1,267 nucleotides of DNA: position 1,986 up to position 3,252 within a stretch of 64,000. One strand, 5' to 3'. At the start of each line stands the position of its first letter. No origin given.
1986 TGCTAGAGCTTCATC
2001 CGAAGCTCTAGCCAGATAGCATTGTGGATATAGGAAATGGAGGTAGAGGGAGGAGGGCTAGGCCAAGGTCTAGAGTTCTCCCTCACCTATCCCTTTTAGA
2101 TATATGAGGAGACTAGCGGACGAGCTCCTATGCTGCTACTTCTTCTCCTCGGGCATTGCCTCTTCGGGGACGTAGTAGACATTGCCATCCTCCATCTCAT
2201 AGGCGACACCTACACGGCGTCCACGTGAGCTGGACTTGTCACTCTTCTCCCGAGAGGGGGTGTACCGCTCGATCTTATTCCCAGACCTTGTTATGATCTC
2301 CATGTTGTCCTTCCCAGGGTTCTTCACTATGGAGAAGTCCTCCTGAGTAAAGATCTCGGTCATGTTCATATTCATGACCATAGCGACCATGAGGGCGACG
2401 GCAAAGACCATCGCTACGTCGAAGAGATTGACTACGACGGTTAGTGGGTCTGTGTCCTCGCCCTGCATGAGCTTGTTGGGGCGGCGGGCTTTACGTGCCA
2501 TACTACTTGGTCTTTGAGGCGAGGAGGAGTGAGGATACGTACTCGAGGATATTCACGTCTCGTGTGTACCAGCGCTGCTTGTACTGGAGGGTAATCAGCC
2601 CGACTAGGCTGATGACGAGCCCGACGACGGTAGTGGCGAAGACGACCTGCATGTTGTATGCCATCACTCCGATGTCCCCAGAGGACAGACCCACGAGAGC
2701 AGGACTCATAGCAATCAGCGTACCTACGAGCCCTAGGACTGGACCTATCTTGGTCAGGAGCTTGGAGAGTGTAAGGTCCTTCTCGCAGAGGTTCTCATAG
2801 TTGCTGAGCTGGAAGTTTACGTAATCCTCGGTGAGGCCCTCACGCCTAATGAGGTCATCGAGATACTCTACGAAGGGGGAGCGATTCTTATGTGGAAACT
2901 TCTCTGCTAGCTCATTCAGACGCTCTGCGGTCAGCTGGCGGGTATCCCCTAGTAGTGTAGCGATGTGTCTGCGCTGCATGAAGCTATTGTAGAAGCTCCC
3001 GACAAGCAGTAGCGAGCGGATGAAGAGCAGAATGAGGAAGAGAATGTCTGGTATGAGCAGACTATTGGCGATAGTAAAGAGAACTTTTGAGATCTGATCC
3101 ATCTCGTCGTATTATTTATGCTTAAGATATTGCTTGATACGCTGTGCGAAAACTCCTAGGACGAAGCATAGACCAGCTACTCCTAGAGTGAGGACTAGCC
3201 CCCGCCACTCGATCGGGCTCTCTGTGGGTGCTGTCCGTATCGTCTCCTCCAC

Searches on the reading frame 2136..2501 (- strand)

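Call 36: search_protein_families(library=pfam, proteins=[window:2136-2501:-])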
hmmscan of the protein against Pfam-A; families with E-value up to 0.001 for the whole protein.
window:2136-2501:- (121 aa): 1 family
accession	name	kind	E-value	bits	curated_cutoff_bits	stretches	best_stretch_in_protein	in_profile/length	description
PF09919.14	DUF2149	-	5e-32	110.6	27.1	1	20-113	1-92/92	Uncharacterized conserved protein (DUF2149)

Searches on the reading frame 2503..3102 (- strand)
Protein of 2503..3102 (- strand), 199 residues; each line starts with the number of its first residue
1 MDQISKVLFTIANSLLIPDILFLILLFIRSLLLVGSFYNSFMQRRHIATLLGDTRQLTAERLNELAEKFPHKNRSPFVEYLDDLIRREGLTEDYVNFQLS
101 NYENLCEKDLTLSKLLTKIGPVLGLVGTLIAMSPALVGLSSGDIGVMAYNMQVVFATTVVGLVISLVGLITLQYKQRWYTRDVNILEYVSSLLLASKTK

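Call 36: search_protein_families(library=pfam, proteins=[window:2503-3102:-])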
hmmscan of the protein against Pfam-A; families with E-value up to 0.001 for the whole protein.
window:2503-3102:- (199 aa): 1 family
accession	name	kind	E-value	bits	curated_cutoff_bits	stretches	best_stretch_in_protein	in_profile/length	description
PF01618.21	MotA_ExbB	-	4.8e-10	39.7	22.9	1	92-186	28-125/127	MotA/TolQ/ExbB proton channel family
